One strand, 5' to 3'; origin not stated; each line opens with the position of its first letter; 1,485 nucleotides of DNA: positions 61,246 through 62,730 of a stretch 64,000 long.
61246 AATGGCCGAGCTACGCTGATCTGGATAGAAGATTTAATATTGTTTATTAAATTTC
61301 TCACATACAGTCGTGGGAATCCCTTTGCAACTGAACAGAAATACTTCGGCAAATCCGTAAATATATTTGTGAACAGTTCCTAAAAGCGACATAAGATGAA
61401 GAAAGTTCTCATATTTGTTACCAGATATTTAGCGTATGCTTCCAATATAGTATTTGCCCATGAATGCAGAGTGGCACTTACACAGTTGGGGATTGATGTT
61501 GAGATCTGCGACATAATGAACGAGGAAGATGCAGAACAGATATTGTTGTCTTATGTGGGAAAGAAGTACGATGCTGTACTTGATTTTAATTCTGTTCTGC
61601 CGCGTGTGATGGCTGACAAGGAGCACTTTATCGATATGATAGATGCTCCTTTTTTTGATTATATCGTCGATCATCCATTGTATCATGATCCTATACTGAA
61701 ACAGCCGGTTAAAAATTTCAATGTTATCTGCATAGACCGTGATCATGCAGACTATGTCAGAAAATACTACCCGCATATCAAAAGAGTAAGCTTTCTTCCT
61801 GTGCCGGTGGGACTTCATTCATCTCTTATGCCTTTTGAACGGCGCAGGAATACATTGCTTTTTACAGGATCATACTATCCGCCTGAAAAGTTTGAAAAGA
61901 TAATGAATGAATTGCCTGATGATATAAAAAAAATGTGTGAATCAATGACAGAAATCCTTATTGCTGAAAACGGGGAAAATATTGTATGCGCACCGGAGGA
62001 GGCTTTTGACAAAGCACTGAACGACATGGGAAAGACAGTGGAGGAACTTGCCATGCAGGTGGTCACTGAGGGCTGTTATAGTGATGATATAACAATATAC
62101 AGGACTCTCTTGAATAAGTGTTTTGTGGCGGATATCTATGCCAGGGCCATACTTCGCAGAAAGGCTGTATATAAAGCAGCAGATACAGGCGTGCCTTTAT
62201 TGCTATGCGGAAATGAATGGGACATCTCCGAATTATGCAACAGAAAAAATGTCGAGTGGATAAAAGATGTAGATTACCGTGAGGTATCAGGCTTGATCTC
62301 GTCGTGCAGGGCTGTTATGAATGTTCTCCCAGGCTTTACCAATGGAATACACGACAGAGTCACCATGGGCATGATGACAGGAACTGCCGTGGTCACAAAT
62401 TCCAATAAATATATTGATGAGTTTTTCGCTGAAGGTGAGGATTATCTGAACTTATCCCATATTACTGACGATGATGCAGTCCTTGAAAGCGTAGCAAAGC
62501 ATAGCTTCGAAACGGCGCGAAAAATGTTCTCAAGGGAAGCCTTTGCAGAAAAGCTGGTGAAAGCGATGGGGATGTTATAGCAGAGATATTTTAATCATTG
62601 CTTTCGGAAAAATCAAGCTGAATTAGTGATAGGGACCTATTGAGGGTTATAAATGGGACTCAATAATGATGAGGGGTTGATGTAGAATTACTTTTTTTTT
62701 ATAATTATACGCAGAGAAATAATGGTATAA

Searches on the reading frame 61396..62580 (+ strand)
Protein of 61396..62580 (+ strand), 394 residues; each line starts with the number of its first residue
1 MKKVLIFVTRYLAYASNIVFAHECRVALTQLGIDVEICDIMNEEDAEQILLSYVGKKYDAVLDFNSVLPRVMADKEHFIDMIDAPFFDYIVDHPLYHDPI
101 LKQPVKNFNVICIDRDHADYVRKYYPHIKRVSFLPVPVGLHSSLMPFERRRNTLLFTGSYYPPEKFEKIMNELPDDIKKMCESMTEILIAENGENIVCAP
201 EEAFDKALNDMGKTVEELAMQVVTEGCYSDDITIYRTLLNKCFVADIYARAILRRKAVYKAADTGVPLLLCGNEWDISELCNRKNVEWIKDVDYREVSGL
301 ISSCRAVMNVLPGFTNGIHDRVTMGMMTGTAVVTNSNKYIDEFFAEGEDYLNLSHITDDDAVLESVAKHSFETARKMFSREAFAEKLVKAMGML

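Call 75: search_protein_families(library=pfam, proteins=[window:61396-62580:+], max_evalue=0.001)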
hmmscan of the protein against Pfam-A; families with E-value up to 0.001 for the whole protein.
window:61396-62580:+ (394 aa): 1 family
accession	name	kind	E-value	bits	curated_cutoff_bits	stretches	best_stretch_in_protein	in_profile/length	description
PF13524.12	Glyco_trans_1_2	-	4.8e-09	36.7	25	1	255-366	3-108/144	Glycosyl transferase-like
